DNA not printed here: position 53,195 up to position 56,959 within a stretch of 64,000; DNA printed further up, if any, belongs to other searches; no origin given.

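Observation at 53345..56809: TatC and an LptD-like outer-membrane protein are encoded as one uninterrupted 1154-codon ORF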

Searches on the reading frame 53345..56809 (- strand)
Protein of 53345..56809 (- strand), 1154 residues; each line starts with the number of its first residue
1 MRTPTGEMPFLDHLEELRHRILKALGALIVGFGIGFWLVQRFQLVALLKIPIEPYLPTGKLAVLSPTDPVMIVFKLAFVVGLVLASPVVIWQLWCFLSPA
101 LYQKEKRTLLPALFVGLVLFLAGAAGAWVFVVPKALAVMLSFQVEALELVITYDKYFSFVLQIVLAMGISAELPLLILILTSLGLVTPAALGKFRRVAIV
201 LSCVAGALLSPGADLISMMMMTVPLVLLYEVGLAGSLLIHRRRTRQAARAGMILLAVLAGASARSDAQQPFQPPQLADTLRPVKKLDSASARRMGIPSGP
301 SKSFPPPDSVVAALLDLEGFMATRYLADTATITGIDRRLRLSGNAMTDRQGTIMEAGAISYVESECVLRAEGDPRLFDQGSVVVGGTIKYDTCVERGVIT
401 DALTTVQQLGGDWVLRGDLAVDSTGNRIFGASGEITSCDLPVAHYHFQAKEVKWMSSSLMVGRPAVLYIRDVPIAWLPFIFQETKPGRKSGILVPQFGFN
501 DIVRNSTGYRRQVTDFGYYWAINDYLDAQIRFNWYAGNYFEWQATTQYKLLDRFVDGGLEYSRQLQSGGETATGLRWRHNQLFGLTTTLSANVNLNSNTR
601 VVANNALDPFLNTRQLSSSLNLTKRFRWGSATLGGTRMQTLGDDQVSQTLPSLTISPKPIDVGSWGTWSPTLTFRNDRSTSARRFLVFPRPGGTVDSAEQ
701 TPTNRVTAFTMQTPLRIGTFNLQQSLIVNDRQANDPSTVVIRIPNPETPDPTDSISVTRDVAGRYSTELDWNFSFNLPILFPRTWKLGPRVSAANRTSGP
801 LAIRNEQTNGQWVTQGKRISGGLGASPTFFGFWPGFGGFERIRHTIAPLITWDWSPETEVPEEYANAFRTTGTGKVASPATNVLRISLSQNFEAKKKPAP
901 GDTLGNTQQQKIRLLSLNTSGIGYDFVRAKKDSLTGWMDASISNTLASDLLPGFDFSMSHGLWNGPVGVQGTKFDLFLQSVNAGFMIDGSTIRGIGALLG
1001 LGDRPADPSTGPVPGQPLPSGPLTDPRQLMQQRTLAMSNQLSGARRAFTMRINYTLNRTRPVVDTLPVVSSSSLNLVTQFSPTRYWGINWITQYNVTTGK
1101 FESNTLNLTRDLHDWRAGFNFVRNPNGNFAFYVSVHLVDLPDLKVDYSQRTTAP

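Call 3: search_protein_families(library=pfam, proteins=[window:53345-56809:-], max_evalue=0.01)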
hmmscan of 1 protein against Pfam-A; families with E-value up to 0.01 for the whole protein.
window:53345-56809:- (1154 aa): 2 families
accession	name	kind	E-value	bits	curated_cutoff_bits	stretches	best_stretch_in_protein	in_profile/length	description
PF00902.23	TatC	-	1.1e-56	192.4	25.1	1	12-224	1-208/208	Sec-independent protein translocase protein (TatC)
PF19838.5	LptD_2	-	4.8e-40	138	22.5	2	461-658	2-204/464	LptD protein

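Call 4: search_protein_families(library=ncbifam, proteins=[window:53345-56809:-], max_evalue=0.01)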
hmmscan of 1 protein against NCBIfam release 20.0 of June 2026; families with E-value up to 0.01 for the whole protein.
window:53345-56809:- (1154 aa): 5 families
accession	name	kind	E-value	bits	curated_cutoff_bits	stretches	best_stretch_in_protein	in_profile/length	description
TIGR00945.1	tatC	equivalog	3.7e-56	190.4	132.7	1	11-229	2-215/215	twin-arginine translocase subunit TatC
NF008174.0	PRK10921.1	equivalog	5.2e-35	121.2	432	1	8-245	7-243/258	Sec-independent protein translocase subunit TatC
TIGR01912.1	TatC-Arch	equivalog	7.1e-35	120.8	192.6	1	30-233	22-226/234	Sec-independent protein translocase TatC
NF003358.0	PRK04423.1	equivalog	0.00025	19.4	944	1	431-509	163-240/799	LPS-assembly protein LptD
NF002997.0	PRK03761.1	equivalog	0.00082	17.6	683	1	432-548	166-276/783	LPS assembly protein LptD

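Call 5: find_homologous_proteins(query=window:53345-56809:-, max_evalue=1e-10)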
Query window:53345-56809:- (1154 aa): 1211 proteins with E <= 1e-10 among 8000 candidates; the best 120 are listed.
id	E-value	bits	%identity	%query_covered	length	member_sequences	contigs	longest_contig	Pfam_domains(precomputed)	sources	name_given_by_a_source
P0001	0.0e+0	2497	94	100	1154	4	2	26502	PF00902.24,PF19838.6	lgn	-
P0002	0.0e+0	2220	81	100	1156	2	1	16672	PF00902.24,PF19838.6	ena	-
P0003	0.0e+0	2001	74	100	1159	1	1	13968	PF00902.24,PF19838.6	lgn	-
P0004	0.0e+0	1711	64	100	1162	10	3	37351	PF00902.24,PF19838.6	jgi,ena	jgi:Tat protein translocase TatC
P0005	0.0e+0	1649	61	100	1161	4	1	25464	PF00902.24,PF19838.6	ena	-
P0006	0.0e+0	1610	61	100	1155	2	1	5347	PF00902.24,PF19838.6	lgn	-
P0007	0.0e+0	1610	60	100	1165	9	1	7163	PF00902.24,PF19838.6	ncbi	-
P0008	0.0e+0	1587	60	99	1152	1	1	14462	PF00902.24,PF19838.6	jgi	jgi:Tat protein translocase TatC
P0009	0.0e+0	1578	60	100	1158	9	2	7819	PF00902.24,PF19838.6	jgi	-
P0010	0.0e+0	1571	59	100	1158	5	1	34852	PF00902.24,PF19838.6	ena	-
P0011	0.0e+0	1557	59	99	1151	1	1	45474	PF00902.24,PF19838.6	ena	-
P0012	0.0e+0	1532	58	100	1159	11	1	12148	PF00902.24,PF19838.6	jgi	jgi:Tat protein translocase TatC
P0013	0.0e+0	1528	57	100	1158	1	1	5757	PF00902.24,PF19838.6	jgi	jgi:sec-independent protein translocase protein TatC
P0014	0.0e+0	1527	58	100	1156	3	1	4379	PF00902.24,PF19838.6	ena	-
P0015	0.0e+0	1526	58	100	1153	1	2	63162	PF00902.24,PF19838.6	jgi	jgi:Tat protein translocase TatC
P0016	0.0e+0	1520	57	100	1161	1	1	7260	PF00902.24,PF19838.6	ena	-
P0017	0.0e+0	1518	58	100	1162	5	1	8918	PF00902.24,PF19838.6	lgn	-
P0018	0.0e+0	1511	56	100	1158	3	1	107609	PF00902.24,PF19838.6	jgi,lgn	-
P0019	0.0e+0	1506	57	100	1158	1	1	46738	PF00902.24,PF19838.6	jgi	jgi:sec-independent protein translocase protein TatC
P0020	0.0e+0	1503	57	100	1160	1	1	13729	PF00902.24,PF19838.6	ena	-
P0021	0.0e+0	1503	56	100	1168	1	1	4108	PF00902.24,PF19838.6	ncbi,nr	ncbi:MAG TPA: twin-arginine translocase subunit TatC [Gemmatimonadales bacterium]|nr:twin-arginine t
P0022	0.0e+0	1489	57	100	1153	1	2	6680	PF00902.24,PF19838.6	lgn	-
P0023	0.0e+0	1488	56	100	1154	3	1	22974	PF00902.24,PF19838.6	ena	-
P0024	0.0e+0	1483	56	100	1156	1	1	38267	PF00902.24,PF19838.6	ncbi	-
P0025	0.0e+0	1475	56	100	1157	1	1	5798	PF00902.24,PF19838.6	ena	-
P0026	0.0e+0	1470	57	100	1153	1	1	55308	PF00902.24,PF19838.6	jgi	jgi:Tat protein translocase TatC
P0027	0.0e+0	1469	55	100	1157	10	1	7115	PF00902.24,PF19838.6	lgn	-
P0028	0.0e+0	1468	56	100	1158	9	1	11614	PF00902.24,PF19838.6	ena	-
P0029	0.0e+0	1463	56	100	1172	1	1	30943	PF00902.24,PF19838.6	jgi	jgi:Tat protein translocase TatC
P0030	0.0e+0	1374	58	91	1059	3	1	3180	PF00902.24,PF19838.6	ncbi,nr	ncbi:MAG: hypothetical protein H6R40_853, partial [Gemmatimonadetes bacterium]|nr:hypothetical prote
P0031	0.0e+0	1359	53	100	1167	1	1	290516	PF00902.24,PF19838.6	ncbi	-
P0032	0.0e+0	1351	52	100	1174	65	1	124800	PF00902.24,PF19838.6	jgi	jgi:Tat protein translocase TatC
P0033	0.0e+0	1350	53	100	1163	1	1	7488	PF00902.24,PF19838.6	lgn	-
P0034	0.0e+0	1350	54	100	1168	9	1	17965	PF00902.24,PF19838.6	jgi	jgi:Tat protein translocase TatC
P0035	0.0e+0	1349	53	100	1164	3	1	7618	PF00902.24,PF19838.6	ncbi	-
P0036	0.0e+0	1347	53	99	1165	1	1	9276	PF00902.24,PF19838.6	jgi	jgi:Tat protein translocase TatC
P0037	0.0e+0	1347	52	100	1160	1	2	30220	PF00902.24,PF19838.6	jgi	jgi:Tat protein translocase TatC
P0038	0.0e+0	1347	53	100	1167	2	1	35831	PF00902.24,PF19838.6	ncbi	-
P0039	0.0e+0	1345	53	99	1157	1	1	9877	PF00902.24,PF19838.6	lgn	-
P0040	0.0e+0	1344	53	100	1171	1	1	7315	PF00902.24,PF19838.6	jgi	jgi:Tat protein translocase TatC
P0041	0.0e+0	1342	53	100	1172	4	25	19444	PF00902.24,PF19838.6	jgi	jgi:Tat protein translocase TatC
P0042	0.0e+0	1342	52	99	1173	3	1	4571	PF00902.24,PF19838.6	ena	-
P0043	0.0e+0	1342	53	99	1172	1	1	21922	PF00902.24,PF19838.6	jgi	jgi:Tat protein translocase TatC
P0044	0.0e+0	1339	52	100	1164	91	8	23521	PF00902.24,PF19838.6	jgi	jgi:Tat protein translocase TatC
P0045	0.0e+0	1339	52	99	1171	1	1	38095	PF00902.24,PF19838.6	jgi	jgi:Tat protein translocase TatC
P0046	0.0e+0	1338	52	100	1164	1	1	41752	PF00902.24,PF19838.6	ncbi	ncbi:MAG TPA: twin-arginine translocase subunit TatC [Gemmatimonadales bacterium]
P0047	0.0e+0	1338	52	100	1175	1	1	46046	PF00902.24,PF19838.6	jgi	jgi:Tat protein translocase TatC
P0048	0.0e+0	1338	53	99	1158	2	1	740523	PF00902.24,PF19838.6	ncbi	ncbi:MAG: twin-arginine translocase subunit TatC [Gemmatimonadales bacterium]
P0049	0.0e+0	1338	53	99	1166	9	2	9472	PF00902.24,PF19838.6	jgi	jgi:Tat protein translocase TatC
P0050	0.0e+0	1338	52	99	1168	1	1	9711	PF00902.24,PF19838.6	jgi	jgi:Tat protein translocase TatC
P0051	0.0e+0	1338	52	100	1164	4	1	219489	PF00902.24,PF19838.6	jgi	jgi:sec-independent protein translocase protein TatC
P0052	0.0e+0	1337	53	100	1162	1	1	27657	PF00902.24,PF19838.6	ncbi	-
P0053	0.0e+0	1336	52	99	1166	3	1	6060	PF00902.24,PF19838.6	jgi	-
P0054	0.0e+0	1336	53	99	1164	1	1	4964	PF00902.24,PF19838.6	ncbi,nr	ncbi:MAG: hypothetical protein K0S19_555 [Geminicoccaceae bacterium]|nr:hypothetical protein [Gemini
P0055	0.0e+0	1335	53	100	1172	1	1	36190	PF00902.24,PF19838.6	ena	-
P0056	0.0e+0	1335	53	99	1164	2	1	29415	PF00902.24,PF19838.6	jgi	jgi:Tat protein translocase TatC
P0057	0.0e+0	1334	52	100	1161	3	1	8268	PF00902.24,PF19838.6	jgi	jgi:Tat protein translocase TatC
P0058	0.0e+0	1334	52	100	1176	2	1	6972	PF00902.24,PF19838.6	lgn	-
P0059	0.0e+0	1333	52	99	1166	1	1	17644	PF00902.24,PF19838.6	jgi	-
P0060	0.0e+0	1333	52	99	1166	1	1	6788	PF00902.24,PF19838.6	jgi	-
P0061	0.0e+0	1333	52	100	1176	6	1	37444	PF00902.24,PF19838.6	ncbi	-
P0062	0.0e+0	1333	53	100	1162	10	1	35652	PF00902.24,PF19838.6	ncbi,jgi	ncbi:MAG TPA: twin-arginine translocase subunit TatC [Gemmatimonadales bacterium]|jgi:Tat protein tr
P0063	0.0e+0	1332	52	100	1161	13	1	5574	PF00902.24,PF19838.6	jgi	jgi:Tat protein translocase TatC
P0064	0.0e+0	1332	52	99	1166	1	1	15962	PF00902.24,PF19838.6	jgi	-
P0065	0.0e+0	1332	52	99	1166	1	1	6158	PF00902.24,PF19838.6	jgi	-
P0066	0.0e+0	1332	52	99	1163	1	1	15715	PF00902.24,PF19838.6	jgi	jgi:Tat protein translocase TatC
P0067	0.0e+0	1331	52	100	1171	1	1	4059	PF00902.24,PF19838.6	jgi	-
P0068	0.0e+0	1331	53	99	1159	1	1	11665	PF00902.24,PF19838.6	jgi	-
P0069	0.0e+0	1331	52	100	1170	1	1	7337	PF00902.24,PF19838.6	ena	-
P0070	0.0e+0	1331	53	100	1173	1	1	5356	PF00902.24,PF19838.6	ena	-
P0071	0.0e+0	1331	51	100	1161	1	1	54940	PF00902.24,PF19838.6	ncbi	-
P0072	0.0e+0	1331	53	99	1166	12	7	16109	PF00902.24,PF19838.6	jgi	jgi:Tat protein translocase TatC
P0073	0.0e+0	1330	52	100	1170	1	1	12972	PF00902.24,PF19838.6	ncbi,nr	ncbi:MAG TPA: twin-arginine translocase subunit TatC [Gemmatimonadales bacterium]|nr:twin-arginine t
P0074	0.0e+0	1330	52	100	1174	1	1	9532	PF00902.24,PF19838.6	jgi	jgi:Tat protein translocase TatC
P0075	0.0e+0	1330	52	100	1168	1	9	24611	PF00902.24,PF19838.6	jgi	jgi:sec-independent protein translocase protein TatC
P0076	0.0e+0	1329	52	100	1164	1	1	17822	PF00902.24,PF19838.6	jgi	-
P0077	0.0e+0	1329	53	99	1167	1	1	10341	PF00902.24,PF19838.6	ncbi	-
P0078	0.0e+0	1328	51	100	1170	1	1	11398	PF00902.24,PF19838.6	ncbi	-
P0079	0.0e+0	1327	52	100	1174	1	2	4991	PF00902.24,PF19838.6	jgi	jgi:sec-independent protein translocase protein TatC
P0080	0.0e+0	1327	52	99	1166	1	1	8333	PF00902.24,PF19838.6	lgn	-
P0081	0.0e+0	1327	52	99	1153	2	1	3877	PF00902.24,PF19838.6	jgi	jgi:Tat protein translocase TatC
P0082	0.0e+0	1327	53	99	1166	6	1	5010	PF00902.24,PF19838.6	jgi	jgi:Tat protein translocase TatC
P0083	0.0e+0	1327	53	99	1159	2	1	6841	PF00902.24,PF19838.6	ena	-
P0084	0.0e+0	1327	53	99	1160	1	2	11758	PF00902.24,PF19838.6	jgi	jgi:sec-independent protein translocase protein TatC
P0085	0.0e+0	1327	52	100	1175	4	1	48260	PF00902.24,PF19838.6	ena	-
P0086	0.0e+0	1327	52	99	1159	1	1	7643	PF00902.24,PF19838.6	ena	-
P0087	0.0e+0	1326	52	100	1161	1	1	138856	PF00902.24,PF19838.6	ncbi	-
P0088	0.0e+0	1326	53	99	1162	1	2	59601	PF00902.24,PF19838.6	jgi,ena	jgi:Tat protein translocase TatC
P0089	0.0e+0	1326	53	100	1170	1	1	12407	PF00902.24,PF19838.6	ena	-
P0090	0.0e+0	1326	52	100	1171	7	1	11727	PF00902.24,PF19838.6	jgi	jgi:Tat protein translocase TatC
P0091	0.0e+0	1326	53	99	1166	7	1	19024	PF00902.24,PF19838.6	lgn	-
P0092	0.0e+0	1326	52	99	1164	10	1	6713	PF00902.24,PF19838.6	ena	-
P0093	0.0e+0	1325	53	100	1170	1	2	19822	PF00902.24,PF19838.6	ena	-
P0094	0.0e+0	1325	52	100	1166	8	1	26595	PF00902.24,PF19838.6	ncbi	-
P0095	0.0e+0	1325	52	100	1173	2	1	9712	PF00902.24,PF19838.6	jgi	jgi:sec-independent protein translocase protein TatC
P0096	0.0e+0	1325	53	99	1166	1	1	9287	PF00902.24,PF19838.6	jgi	jgi:Tat protein translocase TatC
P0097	0.0e+0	1325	53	100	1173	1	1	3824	PF00902.24,PF19838.6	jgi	jgi:sec-independent protein translocase protein TatC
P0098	0.0e+0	1325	52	100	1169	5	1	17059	PF00902.24,PF19838.6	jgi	jgi:Tat protein translocase TatC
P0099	0.0e+0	1325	52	99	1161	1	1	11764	PF00902.24,PF19838.6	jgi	jgi:Tat protein translocase TatC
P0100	0.0e+0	1325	52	99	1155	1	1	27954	PF00902.24,PF19838.6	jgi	jgi:Tat protein translocase TatC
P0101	0.0e+0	1324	52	100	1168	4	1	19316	PF00902.24,PF19838.6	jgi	jgi:Tat protein translocase TatC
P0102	0.0e+0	1324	51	100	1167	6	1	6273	PF00902.24,PF19838.6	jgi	jgi:Tat protein translocase TatC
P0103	0.0e+0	1324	52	100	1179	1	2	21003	PF00902.24,PF19838.6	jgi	jgi:sec-independent protein translocase protein TatC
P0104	0.0e+0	1323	52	100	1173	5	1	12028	PF00902.24,PF19838.6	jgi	jgi:Tat protein translocase TatC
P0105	0.0e+0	1323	52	99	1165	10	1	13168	PF00902.24,PF19838.6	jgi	jgi:Tat protein translocase TatC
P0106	0.0e+0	1323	52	100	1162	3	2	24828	PF00902.24,PF19838.6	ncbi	ncbi:MAG: twin-arginine translocase subunit TatC [Gemmatimonadales bacterium]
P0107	0.0e+0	1323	53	99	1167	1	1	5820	PF00902.24,PF19838.6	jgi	jgi:sec-independent protein translocase protein TatC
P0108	0.0e+0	1323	52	100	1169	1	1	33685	PF00902.24,PF19838.6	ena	-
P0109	0.0e+0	1323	53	99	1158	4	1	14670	PF00902.24,PF19838.6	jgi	jgi:Tat protein translocase TatC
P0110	0.0e+0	1323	53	99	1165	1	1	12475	PF00902.24,PF19838.6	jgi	jgi:sec-independent protein translocase protein TatC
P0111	0.0e+0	1323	52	100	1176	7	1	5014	PF00902.24,PF19838.6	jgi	jgi:Tat protein translocase TatC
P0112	0.0e+0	1322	52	100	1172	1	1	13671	PF00902.24,PF19838.6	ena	-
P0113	0.0e+0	1322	52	99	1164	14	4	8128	PF00902.24,PF19838.6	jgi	jgi:Tat protein translocase TatC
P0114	0.0e+0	1322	52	100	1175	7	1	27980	PF00902.24,PF19838.6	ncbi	ncbi:MAG: twin-arginine translocase subunit TatC [Gemmatimonadales bacterium]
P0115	0.0e+0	1321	53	99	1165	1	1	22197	PF00902.24,PF19838.6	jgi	-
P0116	0.0e+0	1321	52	100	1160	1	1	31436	PF00902.24,PF19838.6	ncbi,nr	ncbi:MAG TPA: twin-arginine translocase subunit TatC [Gemmatimonadales bacterium]|nr:twin-arginine t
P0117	0.0e+0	1321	53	99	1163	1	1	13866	PF00902.24,PF19838.6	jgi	jgi:Tat protein translocase TatC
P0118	0.0e+0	1321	53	100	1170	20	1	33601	PF00902.24,PF19838.6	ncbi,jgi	jgi:sec-independent protein translocase protein TatC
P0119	0.0e+0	1321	52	100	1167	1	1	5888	PF00902.24,PF19838.6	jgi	jgi:Tat protein translocase TatC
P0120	0.0e+0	1321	52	99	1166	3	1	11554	PF00902.24,PF19838.6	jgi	jgi:Tat protein translocase TatC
